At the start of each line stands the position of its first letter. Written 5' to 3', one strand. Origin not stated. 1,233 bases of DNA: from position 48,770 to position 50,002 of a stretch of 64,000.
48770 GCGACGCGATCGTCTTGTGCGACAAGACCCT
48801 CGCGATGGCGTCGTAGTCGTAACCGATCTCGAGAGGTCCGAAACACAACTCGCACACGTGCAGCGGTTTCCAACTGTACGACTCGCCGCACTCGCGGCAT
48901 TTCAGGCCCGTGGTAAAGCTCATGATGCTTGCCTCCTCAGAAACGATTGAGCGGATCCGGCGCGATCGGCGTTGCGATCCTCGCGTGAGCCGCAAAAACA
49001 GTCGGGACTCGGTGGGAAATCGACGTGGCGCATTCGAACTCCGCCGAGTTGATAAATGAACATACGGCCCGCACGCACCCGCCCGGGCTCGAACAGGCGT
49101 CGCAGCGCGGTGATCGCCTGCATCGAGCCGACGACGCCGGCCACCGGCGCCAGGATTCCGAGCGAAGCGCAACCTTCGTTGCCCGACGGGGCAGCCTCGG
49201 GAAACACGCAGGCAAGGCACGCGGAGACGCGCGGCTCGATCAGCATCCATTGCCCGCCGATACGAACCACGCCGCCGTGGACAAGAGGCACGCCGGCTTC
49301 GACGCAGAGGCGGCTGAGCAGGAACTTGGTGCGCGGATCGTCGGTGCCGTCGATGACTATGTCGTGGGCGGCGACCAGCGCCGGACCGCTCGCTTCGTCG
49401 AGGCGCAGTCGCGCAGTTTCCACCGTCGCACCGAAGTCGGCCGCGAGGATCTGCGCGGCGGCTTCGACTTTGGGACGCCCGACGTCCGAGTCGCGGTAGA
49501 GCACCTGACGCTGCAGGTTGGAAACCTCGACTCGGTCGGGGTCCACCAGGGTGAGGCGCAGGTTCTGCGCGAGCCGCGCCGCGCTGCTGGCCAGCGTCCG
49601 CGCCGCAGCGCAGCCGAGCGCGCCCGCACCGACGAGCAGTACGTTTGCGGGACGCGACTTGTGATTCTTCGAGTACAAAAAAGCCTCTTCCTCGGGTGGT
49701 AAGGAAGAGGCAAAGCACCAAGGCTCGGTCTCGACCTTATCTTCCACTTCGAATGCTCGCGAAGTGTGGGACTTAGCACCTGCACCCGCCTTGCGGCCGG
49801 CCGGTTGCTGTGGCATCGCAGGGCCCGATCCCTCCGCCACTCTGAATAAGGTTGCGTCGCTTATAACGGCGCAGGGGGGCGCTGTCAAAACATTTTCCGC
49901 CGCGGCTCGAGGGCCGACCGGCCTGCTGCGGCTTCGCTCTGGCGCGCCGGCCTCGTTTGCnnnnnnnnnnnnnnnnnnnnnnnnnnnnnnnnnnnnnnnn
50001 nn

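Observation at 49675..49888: SAM-I riboswitch (with its own sigma70-like promoter) controlling an E1-like/ThrC/sulfur-carrier/CysM operon; SD sequence embedded in the terminator stem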

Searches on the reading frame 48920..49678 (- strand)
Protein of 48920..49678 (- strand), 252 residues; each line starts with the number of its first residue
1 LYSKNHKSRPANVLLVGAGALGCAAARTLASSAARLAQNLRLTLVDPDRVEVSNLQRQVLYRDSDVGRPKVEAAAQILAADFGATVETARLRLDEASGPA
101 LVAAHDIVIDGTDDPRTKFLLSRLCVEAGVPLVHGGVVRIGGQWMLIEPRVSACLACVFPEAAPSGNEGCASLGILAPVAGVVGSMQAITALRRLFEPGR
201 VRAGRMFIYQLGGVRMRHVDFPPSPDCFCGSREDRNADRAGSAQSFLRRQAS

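Call 7: search_protein_families(library=pfam, proteins=[window:48920-49678:-], max_evalue=0.01)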
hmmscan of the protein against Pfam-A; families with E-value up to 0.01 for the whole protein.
window:48920-49678:- (252 aa): 2 families
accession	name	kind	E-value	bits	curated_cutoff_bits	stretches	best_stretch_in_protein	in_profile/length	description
PF00899.27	ThiF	-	2.8e-52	177.7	28.1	1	9-227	19-236/238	ThiF family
PF03435.24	Sacchrp_dh_NADP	-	0.00081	20.2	25.1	1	13-133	1-96/129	Saccharopine dehydrogenase NADP binding domain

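Call 8: search_protein_families(library=ncbifam, proteins=[window:48920-49678:-], max_evalue=0.01)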
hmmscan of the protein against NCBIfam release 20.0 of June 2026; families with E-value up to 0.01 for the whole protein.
window:48920-49678:- (252 aa): 19 families
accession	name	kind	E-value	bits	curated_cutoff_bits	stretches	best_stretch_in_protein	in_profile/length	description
NF004281.0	PRK05690.1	subfamily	1.4e-47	162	266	1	7-227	29-245/250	molybdopterin-synthase adenylyltransferase MoeB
TIGR02356.1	adenyl_thiF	equivalog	4.2e-47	160.2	275.25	1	9-195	20-203/203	thiazole biosynthesis adenylyltransferase ThiF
NF047750.1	SAMPActivE1UbaA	equivalog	1.4e-45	155.7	450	1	11-231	33-250/270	SAMP-activating enzyme E1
NF006444.0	PRK08762.1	equivalog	3.2e-44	151.1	449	1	10-232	147-369/387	molybdopterin-synthase adenylyltransferase MoeB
TIGR02355.1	moeB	equivalog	1.4e-41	142.5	376.55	1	8-227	22-237/240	molybdopterin-synthase adenylyltransferase MoeB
NF004111.0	PRK05600.1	equivalog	1.3e-37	129.8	437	1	9-218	40-249/371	ThiF family adenylyltransferase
NF005646.0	PRK07411.1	equivalog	2.6e-30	105.8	633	1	7-226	35-251/390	molybdopterin-synthase adenylyltransferase MoeB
NF005902.0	PRK07878.1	equivalog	1.6e-29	103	647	1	8-226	40-259/392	adenylyltransferase/sulfurtransferase MoeZ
NF009123.0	PRK12475.1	subfamily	3.2e-28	99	510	1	6-209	20-220/338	MoeB/ThiF family adenylyltransferase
NF006204.0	PRK08328.1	equivalog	5.3e-21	75.3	339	1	7-208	24-218/231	hypothetical protein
NF006395.0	PRK08644.1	equivalog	4.9e-19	68.8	159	1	7-196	27-210/215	sulfur carrier protein ThiS adenylyltransferase ThiF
TIGR02354.1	thiF_fam2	equivalog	1.1e-13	51.5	152.2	1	7-123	18-129/200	thiamine biosynthesis protein ThiF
TIGR01408.1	Ube1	subfamily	2.3e-13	48.8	750.05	1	7-138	416-552/1008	ubiquitin-activating enzyme E1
NF058523.1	6A-MBL_cap2_3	equivalog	1.4e-09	37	320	1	3-112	291-399/665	anti-phage 6A-MBL system cap2_3 protein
TIGR03736.1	PRTRC_ThiF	hypoth_equivalog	4.9e-08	32.6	144.75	1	8-115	9-117/245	PRTRC system ThiF family protein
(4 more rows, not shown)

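Call 61: search_solved_structures(query=window:48923-49678:-, max_evalue=1e-25, show_alignments=3)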
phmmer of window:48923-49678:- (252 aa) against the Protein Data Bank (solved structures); distinct sequences matched with E-value up to 1e-25: 3.
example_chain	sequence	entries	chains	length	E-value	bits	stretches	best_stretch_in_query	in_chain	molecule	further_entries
1jw9_B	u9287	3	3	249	9.4e-35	123.4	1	9-230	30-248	MOLYBDOPTERIN BIOSYNTHESIS MOEB PROTEIN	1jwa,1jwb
1zud_1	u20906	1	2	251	9.2e-27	97.3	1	9-218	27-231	Adenylyltransferase thiF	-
1zfn_A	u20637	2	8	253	9.4e-27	97.2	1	9-218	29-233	Adenylyltransferase thiF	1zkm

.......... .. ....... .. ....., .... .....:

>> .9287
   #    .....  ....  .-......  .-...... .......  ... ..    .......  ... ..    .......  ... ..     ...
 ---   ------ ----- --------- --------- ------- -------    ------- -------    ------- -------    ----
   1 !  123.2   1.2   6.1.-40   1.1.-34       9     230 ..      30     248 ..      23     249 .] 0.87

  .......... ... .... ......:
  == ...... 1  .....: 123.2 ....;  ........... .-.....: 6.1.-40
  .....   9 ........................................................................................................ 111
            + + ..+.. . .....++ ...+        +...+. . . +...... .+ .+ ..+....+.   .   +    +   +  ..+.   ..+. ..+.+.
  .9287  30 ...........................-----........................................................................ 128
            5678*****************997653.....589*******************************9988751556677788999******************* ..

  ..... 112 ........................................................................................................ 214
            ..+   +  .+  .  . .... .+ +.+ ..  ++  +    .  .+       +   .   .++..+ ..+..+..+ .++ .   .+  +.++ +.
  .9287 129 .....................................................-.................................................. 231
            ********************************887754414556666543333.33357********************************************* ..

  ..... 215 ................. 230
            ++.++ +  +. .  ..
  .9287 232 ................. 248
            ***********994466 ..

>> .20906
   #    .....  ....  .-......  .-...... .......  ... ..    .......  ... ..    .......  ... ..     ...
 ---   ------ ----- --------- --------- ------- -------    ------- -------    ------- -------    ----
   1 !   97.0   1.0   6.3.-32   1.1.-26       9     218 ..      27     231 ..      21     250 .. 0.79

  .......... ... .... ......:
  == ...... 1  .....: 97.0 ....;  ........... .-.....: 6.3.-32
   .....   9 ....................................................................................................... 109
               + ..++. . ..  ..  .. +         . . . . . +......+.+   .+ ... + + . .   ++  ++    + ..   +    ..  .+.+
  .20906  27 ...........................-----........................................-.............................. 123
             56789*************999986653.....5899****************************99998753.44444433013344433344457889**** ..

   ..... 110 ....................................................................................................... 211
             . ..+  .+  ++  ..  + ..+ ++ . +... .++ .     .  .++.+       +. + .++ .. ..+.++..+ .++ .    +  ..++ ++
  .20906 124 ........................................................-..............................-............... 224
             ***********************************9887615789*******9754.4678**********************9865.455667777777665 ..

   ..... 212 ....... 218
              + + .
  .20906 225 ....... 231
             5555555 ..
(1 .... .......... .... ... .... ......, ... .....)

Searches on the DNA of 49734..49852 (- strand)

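Call 24: build_rna_model(alignment_id=A2)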
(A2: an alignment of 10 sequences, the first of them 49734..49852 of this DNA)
Model R1 built from alignment A2 (10 sequences, 160 columns); structure: RNAalifold consensus.
model positions 118; base pairs 30; branch points 2; effective number of sequences 1.47; information 0.59 bits per position. Calibrated on 0.2 Mb of random sequence (short: E-values are rough).
structure used (alignment columns):
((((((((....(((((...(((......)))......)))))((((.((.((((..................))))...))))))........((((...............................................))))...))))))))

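Call 25: search_with_rna_model(model_id=R1, sources=[window, L001, L002, L003, L004, L005, L006, L007, L008, L009, L010, L011, L012, L013, L014, L015, L016, L017, L018, L019, L020, L021, L022, L023, L024, L025, L026, L027, L028, L029, L030, L031, L032, L033, L034, L035, L036, L037, L038, L039, L040, L041, L042, L043, L044, L045, L046, L047, L048, L049, L050, L051, L052, L053, L054, L055, L056, L057, L058, L059, L060, L061, L062, L063, L064, L065, L066, L067, L068, L069, L070, L071, L072, L073, L074, L075, L076, L077, L078, L079, L080], max_evalue=1)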
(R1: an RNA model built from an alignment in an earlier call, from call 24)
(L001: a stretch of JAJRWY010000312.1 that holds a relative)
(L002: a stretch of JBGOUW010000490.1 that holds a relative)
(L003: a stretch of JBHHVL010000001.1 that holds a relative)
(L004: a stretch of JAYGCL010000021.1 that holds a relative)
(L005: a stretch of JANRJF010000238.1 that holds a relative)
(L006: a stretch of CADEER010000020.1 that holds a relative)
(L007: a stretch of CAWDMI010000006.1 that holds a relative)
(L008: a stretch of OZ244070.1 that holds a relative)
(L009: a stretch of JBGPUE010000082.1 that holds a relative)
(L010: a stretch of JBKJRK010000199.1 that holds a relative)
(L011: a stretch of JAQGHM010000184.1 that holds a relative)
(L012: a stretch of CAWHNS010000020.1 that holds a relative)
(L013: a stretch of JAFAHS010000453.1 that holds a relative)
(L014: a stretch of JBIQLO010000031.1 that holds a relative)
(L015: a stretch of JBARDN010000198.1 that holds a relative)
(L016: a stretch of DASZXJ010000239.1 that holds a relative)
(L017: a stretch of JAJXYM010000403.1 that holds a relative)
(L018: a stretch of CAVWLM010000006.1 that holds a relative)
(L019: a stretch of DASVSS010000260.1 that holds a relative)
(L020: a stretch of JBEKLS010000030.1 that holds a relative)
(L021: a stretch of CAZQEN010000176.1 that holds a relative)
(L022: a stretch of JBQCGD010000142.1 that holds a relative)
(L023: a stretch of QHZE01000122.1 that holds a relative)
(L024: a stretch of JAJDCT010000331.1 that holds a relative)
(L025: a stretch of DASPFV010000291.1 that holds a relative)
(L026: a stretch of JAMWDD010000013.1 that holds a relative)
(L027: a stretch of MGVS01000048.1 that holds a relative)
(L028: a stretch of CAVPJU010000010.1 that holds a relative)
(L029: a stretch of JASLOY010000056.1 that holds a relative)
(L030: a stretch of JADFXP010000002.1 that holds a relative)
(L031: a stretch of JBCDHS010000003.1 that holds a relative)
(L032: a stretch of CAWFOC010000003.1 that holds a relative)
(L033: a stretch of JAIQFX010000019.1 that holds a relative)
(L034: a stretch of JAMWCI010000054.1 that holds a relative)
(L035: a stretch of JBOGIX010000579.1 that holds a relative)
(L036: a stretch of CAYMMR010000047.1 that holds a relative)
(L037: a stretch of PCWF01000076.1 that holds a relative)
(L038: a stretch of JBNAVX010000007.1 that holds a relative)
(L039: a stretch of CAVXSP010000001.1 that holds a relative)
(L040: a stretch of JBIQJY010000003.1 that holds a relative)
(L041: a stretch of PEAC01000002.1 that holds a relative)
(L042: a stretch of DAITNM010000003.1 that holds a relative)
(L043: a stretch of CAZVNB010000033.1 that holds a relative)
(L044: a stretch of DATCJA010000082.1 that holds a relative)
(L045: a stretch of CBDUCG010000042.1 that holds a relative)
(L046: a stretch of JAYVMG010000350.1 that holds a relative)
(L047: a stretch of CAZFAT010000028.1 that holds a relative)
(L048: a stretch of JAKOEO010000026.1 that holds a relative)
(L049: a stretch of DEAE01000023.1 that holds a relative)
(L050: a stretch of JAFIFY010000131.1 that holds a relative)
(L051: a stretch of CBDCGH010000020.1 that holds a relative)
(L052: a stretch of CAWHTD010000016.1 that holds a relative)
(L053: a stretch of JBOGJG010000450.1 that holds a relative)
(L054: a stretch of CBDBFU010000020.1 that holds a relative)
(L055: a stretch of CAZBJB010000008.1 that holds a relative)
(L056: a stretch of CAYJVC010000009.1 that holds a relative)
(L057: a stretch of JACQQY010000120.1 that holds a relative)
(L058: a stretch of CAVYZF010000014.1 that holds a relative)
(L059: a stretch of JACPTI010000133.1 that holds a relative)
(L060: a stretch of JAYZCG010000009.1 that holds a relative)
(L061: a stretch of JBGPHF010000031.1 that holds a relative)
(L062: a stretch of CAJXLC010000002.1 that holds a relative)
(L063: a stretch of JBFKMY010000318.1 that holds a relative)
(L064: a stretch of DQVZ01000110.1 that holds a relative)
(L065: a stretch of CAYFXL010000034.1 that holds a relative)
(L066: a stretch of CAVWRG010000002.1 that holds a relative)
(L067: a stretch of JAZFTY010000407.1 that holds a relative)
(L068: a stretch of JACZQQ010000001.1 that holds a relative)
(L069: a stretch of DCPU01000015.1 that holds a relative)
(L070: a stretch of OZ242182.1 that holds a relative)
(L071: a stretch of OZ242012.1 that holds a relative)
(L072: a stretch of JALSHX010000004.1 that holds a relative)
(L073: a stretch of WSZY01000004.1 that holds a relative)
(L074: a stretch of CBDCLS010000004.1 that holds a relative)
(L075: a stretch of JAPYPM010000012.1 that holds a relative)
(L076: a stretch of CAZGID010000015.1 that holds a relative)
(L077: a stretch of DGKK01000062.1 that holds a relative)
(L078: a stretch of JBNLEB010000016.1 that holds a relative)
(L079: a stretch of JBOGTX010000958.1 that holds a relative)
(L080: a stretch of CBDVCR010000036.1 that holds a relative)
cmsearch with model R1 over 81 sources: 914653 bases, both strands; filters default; matches with E-value up to 1: 38.
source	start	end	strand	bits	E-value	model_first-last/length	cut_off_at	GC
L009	5059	5174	+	116.6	1.5e-31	1-118/118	no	0.64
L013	1004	1119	+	112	3.5e-30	1-118/118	no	0.61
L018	5032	5143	+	109.5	2.1e-29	1-118/118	no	0.62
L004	5086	5204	+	109.2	2.5e-29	1-118/118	no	0.59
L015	5057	5172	+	106.9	1.2e-28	1-118/118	no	0.56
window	49734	49852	-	106.4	1.7e-28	1-118/118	no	0.61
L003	5114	5225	+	105.4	3.3e-28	1-118/118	no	0.57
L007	5018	5128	+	104.4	6.5e-28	1-118/118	no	0.56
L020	3520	3644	+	103.8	1.1e-27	1-118/118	no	0.63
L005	1702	1823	+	102.5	2.5e-27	1-118/118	no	0.66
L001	5021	5171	+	98.3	4.4e-26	1-118/118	no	0.58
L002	482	600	+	97.5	7.7e-26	1-118/118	no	0.61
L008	5056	5158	+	94.4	6.8e-25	1-118/118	no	0.62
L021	163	281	+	94.2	7.9e-25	1-118/118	no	0.59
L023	274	379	+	90.6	9.5e-24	1-118/118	no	0.51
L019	5679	5819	+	86.5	1.6e-22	1-118/118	no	0.61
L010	5722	5855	+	86.1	2.1e-22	1-118/118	no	0.59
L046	4041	4154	+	86.1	2.1e-22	1-118/118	no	0.68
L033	4793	4908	+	85.6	3e-22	1-118/118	no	0.66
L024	15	128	+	83.8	1e-21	1-118/118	no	0.61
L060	5780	5881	+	80.5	9.8e-21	1-118/118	no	0.53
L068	5772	5873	+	80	1.3e-20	1-118/118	no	0.54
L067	2785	2887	+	79.8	1.6e-20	1-118/118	no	0.56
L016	5748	5851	+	78.6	3.6e-20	1-118/118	no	0.54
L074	5782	5897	+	76.6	1.5e-19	1-118/118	no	0.6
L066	4686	4818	+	75.9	2.3e-19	1-118/118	no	0.66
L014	5738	5865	+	75.1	4.2e-19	1-118/118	no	0.59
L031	5762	5881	+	73.5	1.2e-18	1-118/118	no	0.62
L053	5822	5922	+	72.7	2.1e-18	1-118/118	no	0.58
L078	317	445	+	72.2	3.1e-18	1-118/118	no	0.53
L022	5744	5886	+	71.4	5.2e-18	1-118/118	no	0.57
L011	428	578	+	70.8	7.8e-18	1-118/118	no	0.6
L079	2545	2653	+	69.1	2.5e-17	1-118/118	no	0.64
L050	5695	5811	+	65.7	2.6e-16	1-118/118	no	0.64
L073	1959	2086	+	61.3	5.6e-15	1-118/118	no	0.51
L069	5751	5878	+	60.4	1e-14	1-118/118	no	0.49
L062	5730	5859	+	52.7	2e-12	1-118/118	no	0.48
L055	5700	5788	+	39.1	2.4e-08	1-118/118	no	0.52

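Call 43: search_with_rna_model(model_id=R1, sources=[window, L001, L002, L003, L004, L005, L007, L008, L009, L010, L011, L013, L014, L015, L016, L018, L019, L020, L021, L022, L023, L024, L031, L033, L046, L050, L053, L055, L060, L062, L066, L067, L068, L069, L073, L074, L078, L079], max_evalue=0.001, make_alignment=true)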
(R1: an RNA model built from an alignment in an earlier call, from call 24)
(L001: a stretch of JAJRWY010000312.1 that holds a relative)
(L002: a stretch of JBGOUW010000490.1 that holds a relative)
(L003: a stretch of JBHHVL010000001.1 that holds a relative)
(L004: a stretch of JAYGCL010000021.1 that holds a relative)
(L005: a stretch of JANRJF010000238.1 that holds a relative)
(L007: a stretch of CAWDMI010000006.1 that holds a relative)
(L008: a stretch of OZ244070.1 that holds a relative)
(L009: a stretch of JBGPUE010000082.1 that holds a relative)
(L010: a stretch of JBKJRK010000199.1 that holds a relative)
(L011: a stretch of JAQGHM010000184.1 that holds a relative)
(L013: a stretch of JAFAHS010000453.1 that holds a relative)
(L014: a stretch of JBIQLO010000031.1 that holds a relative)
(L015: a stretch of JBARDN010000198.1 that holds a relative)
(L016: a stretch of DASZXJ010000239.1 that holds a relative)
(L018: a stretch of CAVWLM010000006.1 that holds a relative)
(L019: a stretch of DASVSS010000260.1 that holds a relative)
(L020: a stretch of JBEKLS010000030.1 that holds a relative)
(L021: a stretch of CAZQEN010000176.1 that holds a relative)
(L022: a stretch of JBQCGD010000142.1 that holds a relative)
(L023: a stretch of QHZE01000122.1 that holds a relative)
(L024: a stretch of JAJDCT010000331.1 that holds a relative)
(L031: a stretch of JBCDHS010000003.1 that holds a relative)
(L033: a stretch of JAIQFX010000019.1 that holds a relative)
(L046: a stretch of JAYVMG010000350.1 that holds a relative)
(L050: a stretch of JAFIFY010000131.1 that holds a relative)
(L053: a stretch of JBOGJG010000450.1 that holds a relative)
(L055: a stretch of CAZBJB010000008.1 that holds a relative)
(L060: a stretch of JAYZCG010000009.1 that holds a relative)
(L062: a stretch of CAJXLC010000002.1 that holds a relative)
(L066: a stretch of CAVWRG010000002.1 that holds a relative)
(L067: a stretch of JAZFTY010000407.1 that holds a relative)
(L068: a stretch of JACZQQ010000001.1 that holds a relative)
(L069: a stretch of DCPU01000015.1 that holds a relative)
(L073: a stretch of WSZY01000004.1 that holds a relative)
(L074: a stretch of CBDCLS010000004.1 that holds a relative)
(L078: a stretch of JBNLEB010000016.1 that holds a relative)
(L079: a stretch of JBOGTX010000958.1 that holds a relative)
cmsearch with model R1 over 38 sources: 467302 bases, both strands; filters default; matches with E-value up to 0.001: 38.
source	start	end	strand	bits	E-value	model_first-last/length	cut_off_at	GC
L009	5059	5174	+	116.6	7.9e-32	1-118/118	no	0.64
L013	1004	1119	+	112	1.8e-30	1-118/118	no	0.61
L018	5032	5143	+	109.5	1.1e-29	1-118/118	no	0.62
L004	5086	5204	+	109.2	1.3e-29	1-118/118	no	0.59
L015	5057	5172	+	106.9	6.2e-29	1-118/118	no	0.56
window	49734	49852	-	106.4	8.6e-29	1-118/118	no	0.61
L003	5114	5225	+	105.4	1.7e-28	1-118/118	no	0.57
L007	5018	5128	+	104.4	3.3e-28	1-118/118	no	0.56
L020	3520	3644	+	103.8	5.4e-28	1-118/118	no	0.63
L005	1702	1823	+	102.5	1.3e-27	1-118/118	no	0.66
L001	5021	5171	+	98.3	2.2e-26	1-118/118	no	0.58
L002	482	600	+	97.5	3.9e-26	1-118/118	no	0.61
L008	5056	5158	+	94.4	3.5e-25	1-118/118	no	0.62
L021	163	281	+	94.2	4e-25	1-118/118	no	0.59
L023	274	379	+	90.6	4.9e-24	1-118/118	no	0.51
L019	5679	5819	+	86.5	8e-23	1-118/118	no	0.61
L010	5722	5855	+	86.1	1.1e-22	1-118/118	no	0.59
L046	4041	4154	+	86.1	1.1e-22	1-118/118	no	0.68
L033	4793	4908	+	85.6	1.5e-22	1-118/118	no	0.66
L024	15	128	+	83.8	5.3e-22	1-118/118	no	0.61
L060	5780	5881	+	80.5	5e-21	1-118/118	no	0.53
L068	5772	5873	+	80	6.9e-21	1-118/118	no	0.54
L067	2785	2887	+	79.8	8.1e-21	1-118/118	no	0.56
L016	5748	5851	+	78.6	1.9e-20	1-118/118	no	0.54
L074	5782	5897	+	76.6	7.4e-20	1-118/118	no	0.6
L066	4686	4818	+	75.9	1.2e-19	1-118/118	no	0.66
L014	5738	5865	+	75.1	2.1e-19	1-118/118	no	0.59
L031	5762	5881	+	73.5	6.2e-19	1-118/118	no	0.62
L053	5822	5922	+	72.7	1.1e-18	1-118/118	no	0.58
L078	317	445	+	72.2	1.6e-18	1-118/118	no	0.53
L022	5744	5886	+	71.4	2.7e-18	1-118/118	no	0.57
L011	428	578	+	70.8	4e-18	1-118/118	no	0.6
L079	2545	2653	+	69.1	1.3e-17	1-118/118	no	0.64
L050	5695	5811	+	65.7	1.3e-16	1-118/118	no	0.64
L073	1959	2086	+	61.3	2.8e-15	1-118/118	no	0.51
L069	5751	5878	+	60.4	5.1e-15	1-118/118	no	0.49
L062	5730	5859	+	52.7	1e-12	1-118/118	no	0.48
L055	5700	5788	+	39.1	1.2e-08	1-118/118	no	0.52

Alignment A3: 38 matches aligned to the model, 218 columns, each read 5' to 3' on its own strand. Consensus structure (alignment columns), stored with it:
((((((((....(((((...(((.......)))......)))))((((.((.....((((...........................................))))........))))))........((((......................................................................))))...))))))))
